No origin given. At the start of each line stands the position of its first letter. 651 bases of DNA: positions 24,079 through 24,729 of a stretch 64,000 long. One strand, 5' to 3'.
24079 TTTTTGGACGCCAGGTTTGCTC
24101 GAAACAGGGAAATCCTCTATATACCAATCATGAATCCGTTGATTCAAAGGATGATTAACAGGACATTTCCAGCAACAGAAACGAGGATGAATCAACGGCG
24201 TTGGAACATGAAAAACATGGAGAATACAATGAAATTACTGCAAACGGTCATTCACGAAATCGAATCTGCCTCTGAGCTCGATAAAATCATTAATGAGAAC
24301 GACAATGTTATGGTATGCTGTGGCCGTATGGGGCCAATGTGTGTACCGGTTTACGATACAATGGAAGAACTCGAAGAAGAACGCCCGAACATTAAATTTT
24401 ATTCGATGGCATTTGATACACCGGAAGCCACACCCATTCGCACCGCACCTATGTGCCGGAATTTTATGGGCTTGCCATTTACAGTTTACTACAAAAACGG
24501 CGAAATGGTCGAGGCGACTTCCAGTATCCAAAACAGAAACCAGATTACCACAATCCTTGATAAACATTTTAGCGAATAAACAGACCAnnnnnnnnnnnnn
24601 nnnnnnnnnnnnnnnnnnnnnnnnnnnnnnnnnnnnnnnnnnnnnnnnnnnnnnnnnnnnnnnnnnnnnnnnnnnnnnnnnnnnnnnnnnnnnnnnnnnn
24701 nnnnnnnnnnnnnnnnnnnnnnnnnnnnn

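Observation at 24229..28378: Unusual redox cluster: atypical Trx, NADPH-motif-less TrxR, TehA/SLAC1 channel, DUF302, Trx-Grx fusion and orphan GroES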

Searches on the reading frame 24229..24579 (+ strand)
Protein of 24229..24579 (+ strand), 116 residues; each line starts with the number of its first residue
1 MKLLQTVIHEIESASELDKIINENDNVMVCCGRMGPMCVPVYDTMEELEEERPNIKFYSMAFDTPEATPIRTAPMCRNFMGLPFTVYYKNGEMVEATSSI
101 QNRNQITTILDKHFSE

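Call 3: search_protein_families(library=pfam, proteins=[window:24229-24579:+], max_evalue=0.01)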
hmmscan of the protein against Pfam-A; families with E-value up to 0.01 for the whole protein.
window:24229-24579:+ (116 aa): 0 families

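Call 4: search_protein_families(library=ncbifam, proteins=[window:24229-24579:+], max_evalue=0.01)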
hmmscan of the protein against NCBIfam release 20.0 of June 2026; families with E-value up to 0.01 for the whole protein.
window:24229-24579:+ (116 aa): 2 families
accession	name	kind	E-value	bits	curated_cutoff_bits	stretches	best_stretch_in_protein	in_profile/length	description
NF047697.1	ThioredTrxAClost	equivalog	0.0004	20.5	140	1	22-111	15-102/105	thioredoxin TrxA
TIGR01068.1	thioredoxin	equivalog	0.005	17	96.8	1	38-113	29-100/101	thioredoxin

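Call 11: find_homologous_proteins(query=window:24229-24579:+)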
Query window:24229-24579:+ (116 aa): 4521 proteins with E <= 0.001 among 4521 candidates; the best 120 are listed.
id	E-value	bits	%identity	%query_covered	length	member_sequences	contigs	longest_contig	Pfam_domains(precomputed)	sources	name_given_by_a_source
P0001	1.6e-72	258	100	100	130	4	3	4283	-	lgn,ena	-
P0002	5.9e-60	218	81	100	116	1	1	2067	-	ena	-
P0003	7.2e-60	218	81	100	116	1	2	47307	-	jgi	jgi:thioredoxin 1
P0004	7.8e-60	218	81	100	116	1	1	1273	-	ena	-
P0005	1.4e-59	217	82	98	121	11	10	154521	-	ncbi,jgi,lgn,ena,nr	ncbi:MAG TPA: thioredoxin family protein [Tenuifilaceae bacterium]|nr:thioredoxin family protein [Te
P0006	1.7e-59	216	82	99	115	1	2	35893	-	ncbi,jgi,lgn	jgi:thioredoxin 1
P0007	2.4e-59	216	81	97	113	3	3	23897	-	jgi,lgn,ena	-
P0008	2.4e-59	216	82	99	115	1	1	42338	-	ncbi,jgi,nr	ncbi:MAG: thioredoxin family protein [Chlorobi bacterium]|nr:thioredoxin family protein [Chlorobiota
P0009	2.5e-59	216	81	99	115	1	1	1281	-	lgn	-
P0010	3.3e-59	216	81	99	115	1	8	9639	-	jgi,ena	jgi:thioredoxin 1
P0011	3.6e-59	215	81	99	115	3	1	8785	-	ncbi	-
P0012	4.7e-59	215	80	99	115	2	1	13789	-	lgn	-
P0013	4.8e-59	215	80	99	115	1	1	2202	-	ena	-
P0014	5.7e-59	215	81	99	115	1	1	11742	-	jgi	-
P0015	5.8e-59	215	80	99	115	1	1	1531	-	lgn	-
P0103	2.1e-55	203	77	99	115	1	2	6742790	-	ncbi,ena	-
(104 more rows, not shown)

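Call 13: find_encoding_contigs(protein=P0103, flank=8000, max_places=3)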
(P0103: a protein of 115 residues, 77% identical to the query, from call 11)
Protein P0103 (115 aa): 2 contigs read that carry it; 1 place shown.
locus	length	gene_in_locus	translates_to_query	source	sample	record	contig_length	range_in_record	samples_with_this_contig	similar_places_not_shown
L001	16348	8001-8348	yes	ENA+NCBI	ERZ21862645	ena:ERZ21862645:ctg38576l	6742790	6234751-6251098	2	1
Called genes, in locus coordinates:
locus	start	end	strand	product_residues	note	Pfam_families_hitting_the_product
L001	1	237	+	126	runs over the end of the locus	PF00072:Response_reg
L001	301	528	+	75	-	PF07689:KaiB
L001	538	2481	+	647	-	PF00072:Response_reg, PF23198:PDE8A_N (faint), PF00512:HisKA, PF02518:HATPase_c, PF00072:Response_reg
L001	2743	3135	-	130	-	-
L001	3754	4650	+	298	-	PF03976:PPK2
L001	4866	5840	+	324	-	PF03537:Glyco_hydro_114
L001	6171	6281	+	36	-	-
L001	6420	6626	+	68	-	PF11127:YgaP-like_TM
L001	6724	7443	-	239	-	PF00027:cNMP_binding, PF13545:HTH_Crp_2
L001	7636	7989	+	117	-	-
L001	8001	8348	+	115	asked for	-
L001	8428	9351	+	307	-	PF00890:FAD_binding_2 (faint), PF01134:GIDA (faint), PF01266:DAO (faint), PF03486:HI0933_like (faint), PF07992:Pyr_redox_2, PF12831:FAD_oxidored (faint), PF13738:Pyr_redox_3, PF00070:Pyr_redox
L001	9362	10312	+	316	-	PF03595:SLAC1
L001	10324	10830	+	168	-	PF03625:DUF302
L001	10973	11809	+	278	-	PF00135:COesterase, PF20434:BD-FAE, PF07859:Abhydrolase_3, PF00326:Peptidase_S9 (weak)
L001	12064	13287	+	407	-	PF00989:PAS, PF13188:PAS_8 (faint), PF13426:PAS_9, PF07730:HisKA_3 (weak), PF02518:HATPase_c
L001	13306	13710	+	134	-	PF00072:Response_reg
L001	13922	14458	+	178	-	-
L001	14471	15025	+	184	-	PF03929:PepSY_TM (faint), PF16357:PepSY_TM_like_2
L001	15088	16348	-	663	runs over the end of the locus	PF17201:Cache_3-Cache_2, PF17202:sCache_3_3, PF00672:HAMP, PF00015:MCPsignal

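Call 14: find_encoding_contigs(protein=P0005, flank=8000, max_places=4)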
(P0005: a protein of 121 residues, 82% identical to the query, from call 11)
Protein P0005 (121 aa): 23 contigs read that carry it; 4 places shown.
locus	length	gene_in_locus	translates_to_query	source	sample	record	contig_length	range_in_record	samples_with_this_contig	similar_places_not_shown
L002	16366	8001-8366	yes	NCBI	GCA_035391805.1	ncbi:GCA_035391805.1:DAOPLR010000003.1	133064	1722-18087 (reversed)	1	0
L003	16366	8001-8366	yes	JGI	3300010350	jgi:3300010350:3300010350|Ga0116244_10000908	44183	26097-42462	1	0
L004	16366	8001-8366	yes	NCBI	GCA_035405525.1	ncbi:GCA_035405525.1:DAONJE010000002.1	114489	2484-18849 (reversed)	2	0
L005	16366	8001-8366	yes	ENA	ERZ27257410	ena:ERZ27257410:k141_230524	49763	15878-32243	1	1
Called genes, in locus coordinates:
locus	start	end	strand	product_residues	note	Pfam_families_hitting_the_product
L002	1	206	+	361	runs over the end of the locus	PF12833:HTH_18, PF00165:HTH_AraC (weak)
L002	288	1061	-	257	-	PF00756:Esterase (weak), PF02230:Abhydrolase_2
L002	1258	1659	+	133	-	PF13474:SnoaL_3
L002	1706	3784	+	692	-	PF14508:GH97_N, PF10566:Glyco_hydro_97, PF14509:GH97_C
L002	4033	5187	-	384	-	PF01637:ATPase_2, PF13173:AAA_14 (faint)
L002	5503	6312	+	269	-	PF00561:Abhydrolase_1, PF12146:Hydrolase_4, PF12697:Abhydrolase_6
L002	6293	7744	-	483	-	PF01743:PolyA_pol, PF12627:PolyA_pol_RNAbd, PF01966:HD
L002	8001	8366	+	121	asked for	-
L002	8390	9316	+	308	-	PF00890:FAD_binding_2 (faint), PF01134:GIDA (faint), PF01946:Thi4 (faint), PF03486:HI0933_like (faint), PF07992:Pyr_redox_2, PF12831:FAD_oxidored (faint), PF13738:Pyr_redox_3, PF00070:Pyr_redox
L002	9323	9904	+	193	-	PF13098:Thioredoxin_2 (faint), PF00085:Thioredoxin (faint), PF00462:Glutaredoxin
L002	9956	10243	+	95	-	PF00166:Cpn10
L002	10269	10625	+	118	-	PF00085:Thioredoxin, PF13098:Thioredoxin_2 (weak)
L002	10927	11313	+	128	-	PF09345:SiaC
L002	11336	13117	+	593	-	PF17874:TPR_MalT (weak), PF13176:TPR_7 (faint), PF13424:TPR_12, PF00515:TPR_1 (faint), PF07719:TPR_2 (faint), PF13181:TPR_8 (faint), PF28559:TPR_SusR (weak), PF02518:HATPase_c, +1 more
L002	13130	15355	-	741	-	PF05036:SPOR (faint), PF07719:TPR_2 (faint), PF07676:PD40 (weak)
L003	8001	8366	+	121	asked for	-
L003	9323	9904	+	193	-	PF13098:Thioredoxin_2 (faint), PF00085:Thioredoxin (faint), PF00462:Glutaredoxin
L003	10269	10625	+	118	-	PF00085:Thioredoxin, PF13098:Thioredoxin_2 (weak)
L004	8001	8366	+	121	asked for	-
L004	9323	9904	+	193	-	PF00085:Thioredoxin (faint), PF00462:Glutaredoxin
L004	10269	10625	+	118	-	PF00085:Thioredoxin, PF13098:Thioredoxin_2 (weak)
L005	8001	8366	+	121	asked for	-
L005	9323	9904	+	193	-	PF13098:Thioredoxin_2 (faint), PF00085:Thioredoxin (faint), PF00462:Glutaredoxin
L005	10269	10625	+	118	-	PF00085:Thioredoxin, PF13098:Thioredoxin_2 (weak)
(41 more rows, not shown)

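Call 15: find_encoding_contigs(protein=P0001, flank=8000, max_places=3)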
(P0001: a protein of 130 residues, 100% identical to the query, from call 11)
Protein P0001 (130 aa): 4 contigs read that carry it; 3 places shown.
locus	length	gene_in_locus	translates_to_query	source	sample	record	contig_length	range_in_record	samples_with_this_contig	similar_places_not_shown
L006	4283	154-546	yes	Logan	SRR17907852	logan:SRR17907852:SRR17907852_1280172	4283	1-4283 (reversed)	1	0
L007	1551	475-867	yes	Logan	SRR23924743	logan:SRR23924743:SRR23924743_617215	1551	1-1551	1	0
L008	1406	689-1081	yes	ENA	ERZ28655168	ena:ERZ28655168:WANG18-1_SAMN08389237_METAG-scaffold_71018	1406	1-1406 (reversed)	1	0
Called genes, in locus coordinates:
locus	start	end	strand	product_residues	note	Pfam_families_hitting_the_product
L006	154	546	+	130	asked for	-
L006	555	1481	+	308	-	PF00890:FAD_binding_2 (faint), PF01134:GIDA (faint), PF03486:HI0933_like (faint), PF07992:Pyr_redox_2, PF13738:Pyr_redox_3, PF00070:Pyr_redox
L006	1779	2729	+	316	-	PF03595:SLAC1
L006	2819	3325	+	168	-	PF03625:DUF302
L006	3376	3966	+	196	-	PF00085:Thioredoxin, PF13098:Thioredoxin_2 (faint), PF00462:Glutaredoxin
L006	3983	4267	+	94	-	PF00166:Cpn10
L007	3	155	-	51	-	?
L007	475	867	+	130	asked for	-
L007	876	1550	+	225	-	?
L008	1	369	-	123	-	?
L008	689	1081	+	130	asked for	-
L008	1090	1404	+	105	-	?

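Call 22: find_related_loci(query=A1, collection=genome_contigs, flank=8000)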
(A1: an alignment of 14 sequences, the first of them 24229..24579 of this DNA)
Query A1 (116 aa) in genome_contigs; peptide patterns used: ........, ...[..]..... (x = any residue, [..] = any of these).
600 stretches matched a pattern (row limit reached: there are more); 585 encode a relative of the query (tblastn E <= 1e-3); the best 80 are kept; 80 distinct loci.
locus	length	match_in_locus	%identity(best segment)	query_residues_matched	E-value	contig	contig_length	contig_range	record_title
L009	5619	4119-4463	82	1-115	2e-65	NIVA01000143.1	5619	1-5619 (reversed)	MAG: Bacteroidetes bacterium 4572_114 ex4572_114_scaffold_14829, whole genome shotgun sequence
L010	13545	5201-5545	83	1-115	5e-65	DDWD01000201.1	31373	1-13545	MAG TPA_asm: Bacteroidales bacterium UBA2295 UBA2295_contig_9197, whole genome shotgun sequence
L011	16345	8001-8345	77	1-115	8e-63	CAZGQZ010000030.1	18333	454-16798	MAG TPA_asm: uncultured Rikenellaceae bacterium isolate binchicken_co42_34 genome assembly, contig: NODE_4056_length_183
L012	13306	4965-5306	80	1-114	3e-62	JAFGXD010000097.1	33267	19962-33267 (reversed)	MAG: Bacteroidales bacterium isolate ZodW_Metabat.319 k87_14349932, whole genome shotgun sequence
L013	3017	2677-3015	80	1-113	2e-62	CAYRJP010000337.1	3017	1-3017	MAG TPA_asm: uncultured Bacteroidales bacterium isolate binchicken_co67_258 genome assembly, contig: NODE_46852_length_3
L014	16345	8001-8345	77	1-115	5e-62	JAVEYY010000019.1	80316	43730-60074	MAG: Tenuifilaceae bacterium isolate BF4_52 NODE_834_length_80316_cov_27.389667_Biofilm4, whole genome shotgun sequence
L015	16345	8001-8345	77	1-115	5e-62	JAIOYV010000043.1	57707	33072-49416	MAG: Bacteroidales bacterium isolate Tobar12.5m-G22 Tobar12-5m-C413, whole genome shotgun sequence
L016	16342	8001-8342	75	1-114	3e-60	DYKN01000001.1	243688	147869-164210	MAG TPA_asm: Rikenella microfusus isolate SulCav_AS07-7_39_23 SulCav_AS07_7_9_length_243688_cov_13_853296, whole genome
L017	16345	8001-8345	77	1-115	3e-60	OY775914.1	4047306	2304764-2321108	MAG: Bacteroidales bacterium isolate 7de1171c-092d-4693-a70e-3c34f944b135 genome assembly, chromosome: 1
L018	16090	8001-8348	78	1-116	1e-59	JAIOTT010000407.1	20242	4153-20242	MAG: Bacteroidales bacterium isolate SMBSF77 bin_98_k127_395300, whole genome shotgun sequence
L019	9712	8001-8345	75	1-115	2e-59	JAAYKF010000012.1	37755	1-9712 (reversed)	MAG: Bacteroidales bacterium isolate AS10tlH2TH_384 19963_AS10, whole genome shotgun sequence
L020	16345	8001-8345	73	1-115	5e-59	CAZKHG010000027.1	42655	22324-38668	MAG TPA_asm: uncultured Rikenellaceae bacterium isolate SRP278314_co2_248 genome assembly, contig: NODE_1291_length_4265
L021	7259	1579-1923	76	1-115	1e-58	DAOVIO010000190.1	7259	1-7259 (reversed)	MAG TPA_asm: Bacteroidales bacterium isolate CSMAG_1369 CSMAG_1369_k141_2624997_length_7259_cov_20.7679, whole genome sh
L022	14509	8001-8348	75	1-116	2e-58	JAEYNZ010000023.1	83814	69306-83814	MAG: Bacteroidetes bacterium isolate OH_CBB_133 k127_1113296, whole genome shotgun sequence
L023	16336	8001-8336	75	4-115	3e-58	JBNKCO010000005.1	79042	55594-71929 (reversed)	MAG: Bacteroidales bacterium isolate F1F2.bin.22.orig k141_1091269, whole genome shotgun sequence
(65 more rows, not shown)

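Call 34: search_protein_representatives(protein=window:24229-24579:+)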
Query: 116 residues. Proteins with E-value up to 0.001 (for the whole library): 153; up to 1e-10: 77; up to 1e-30: 4. The best 150 are listed.
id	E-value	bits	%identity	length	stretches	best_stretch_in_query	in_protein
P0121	1.4e-47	176.5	69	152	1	1-115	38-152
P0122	1.3e-36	141.2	57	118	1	4-115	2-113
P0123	4.8e-32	126.5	50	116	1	4-114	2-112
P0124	4.8e-31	123.2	53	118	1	2-115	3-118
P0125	2.0e-28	114.8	50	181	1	3-115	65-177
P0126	2.3e-27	111.4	72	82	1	1-68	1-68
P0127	4.9e-26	107.1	46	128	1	4-116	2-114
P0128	5.4e-26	107.0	44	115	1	3-115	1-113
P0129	9.8e-26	106.2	44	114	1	4-115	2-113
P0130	2.7e-23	98.3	53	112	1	4-93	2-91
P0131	3.4e-23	98.0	44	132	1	3-115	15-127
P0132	1.1e-22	96.3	39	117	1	4-115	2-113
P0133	1.9e-22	95.6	73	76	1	1-62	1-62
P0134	2.6e-22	95.1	44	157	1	4-114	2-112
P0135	3.1e-22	94.9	49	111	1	6-90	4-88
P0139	1.9e-20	89.1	42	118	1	4-115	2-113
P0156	5.0e-17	78.1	35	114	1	3-112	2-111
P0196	8.9e-11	58.0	30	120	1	4-108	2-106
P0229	7.3e-08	48.6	25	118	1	4-112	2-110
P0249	1.7e-06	44.2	27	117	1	4-115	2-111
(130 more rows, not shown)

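Call 37: list_cluster_members(proteins=[P0122, P0128, P0139, P0156, P0196, P0229, P0249])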
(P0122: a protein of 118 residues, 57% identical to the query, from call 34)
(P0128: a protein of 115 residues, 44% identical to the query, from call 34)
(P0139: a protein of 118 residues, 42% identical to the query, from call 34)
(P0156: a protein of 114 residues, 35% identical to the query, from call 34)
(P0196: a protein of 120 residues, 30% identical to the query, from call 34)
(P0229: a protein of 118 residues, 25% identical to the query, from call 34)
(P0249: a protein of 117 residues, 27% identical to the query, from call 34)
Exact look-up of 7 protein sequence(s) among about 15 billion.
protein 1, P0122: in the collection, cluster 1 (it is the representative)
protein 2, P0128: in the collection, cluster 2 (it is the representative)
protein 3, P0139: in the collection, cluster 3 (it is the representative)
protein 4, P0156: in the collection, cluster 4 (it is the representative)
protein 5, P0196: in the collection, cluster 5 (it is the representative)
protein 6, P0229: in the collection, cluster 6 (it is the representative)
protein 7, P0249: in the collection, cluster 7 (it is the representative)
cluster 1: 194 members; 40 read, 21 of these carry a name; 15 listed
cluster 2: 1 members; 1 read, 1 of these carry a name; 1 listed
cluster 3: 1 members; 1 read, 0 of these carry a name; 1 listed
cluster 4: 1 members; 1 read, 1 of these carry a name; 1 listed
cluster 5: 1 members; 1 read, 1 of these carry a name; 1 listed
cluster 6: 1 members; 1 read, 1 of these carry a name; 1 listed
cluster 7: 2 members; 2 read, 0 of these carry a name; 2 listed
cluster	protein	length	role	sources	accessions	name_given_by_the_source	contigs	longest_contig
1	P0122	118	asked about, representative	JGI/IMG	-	thioredoxin 1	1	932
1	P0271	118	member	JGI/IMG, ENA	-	thioredoxin 1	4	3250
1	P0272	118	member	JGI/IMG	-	thioredoxin 1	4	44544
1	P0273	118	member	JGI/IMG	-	thioredoxin 1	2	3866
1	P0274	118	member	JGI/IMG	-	thioredoxin 1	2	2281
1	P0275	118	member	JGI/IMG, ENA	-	thioredoxin 1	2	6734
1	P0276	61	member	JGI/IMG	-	thioredoxin 1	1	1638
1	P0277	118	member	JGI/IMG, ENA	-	thioredoxin 1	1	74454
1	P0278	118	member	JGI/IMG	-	thioredoxin 1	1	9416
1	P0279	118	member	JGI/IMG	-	thioredoxin 1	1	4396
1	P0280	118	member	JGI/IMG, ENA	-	thioredoxin 1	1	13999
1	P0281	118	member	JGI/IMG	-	thioredoxin 1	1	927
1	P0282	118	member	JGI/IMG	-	thioredoxin 1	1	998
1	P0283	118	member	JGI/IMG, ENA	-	thioredoxin 1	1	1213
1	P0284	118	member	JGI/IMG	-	thioredoxin 1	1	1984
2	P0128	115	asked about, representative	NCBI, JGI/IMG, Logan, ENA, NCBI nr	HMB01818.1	MAG TPA: thioredoxin [Spirochaetota bacterium] | thioredoxin [Spirochaetota bacterium]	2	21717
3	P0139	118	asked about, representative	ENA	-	-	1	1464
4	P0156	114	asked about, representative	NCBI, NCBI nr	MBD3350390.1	MAG: thioredoxin [Candidatus Lokiarchaeota archaeon] | thioredoxin [Candidatus Lokiarchaeota archaeon]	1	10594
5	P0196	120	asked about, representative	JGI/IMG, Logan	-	thioredoxin 1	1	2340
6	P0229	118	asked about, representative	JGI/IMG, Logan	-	thioredoxin 1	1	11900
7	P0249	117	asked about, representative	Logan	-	-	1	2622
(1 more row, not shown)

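Call 44: predict_structure(alignment_id=A2)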
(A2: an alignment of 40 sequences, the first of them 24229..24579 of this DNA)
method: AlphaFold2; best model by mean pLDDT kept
length: 116 residues; sequences in the alignment: 40
mean_pLDDT: 94.3   pTM: 0.88
mean pLDDT of the five models: 94.3, 93.8, 93.6, 92.9, 92.1
residues with pLDDT >= 90: 107; 70-90: 4; 50-70: 4; < 50: 1
segments of 3 or more residues with pLDDT < 50: none
pLDDT, mean of each block of 10 residues (from residue 1): 74 97 98 94 97 97 95 96 98 98 98 90
secondary structure, 60 per line:
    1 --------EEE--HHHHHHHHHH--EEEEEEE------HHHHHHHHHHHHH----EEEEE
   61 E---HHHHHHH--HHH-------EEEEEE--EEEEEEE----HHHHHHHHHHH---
elements in order: E9-11 H14-23 E26-32 H39-51 E56-61 H65-71 E84-89 E92-98 H103-113
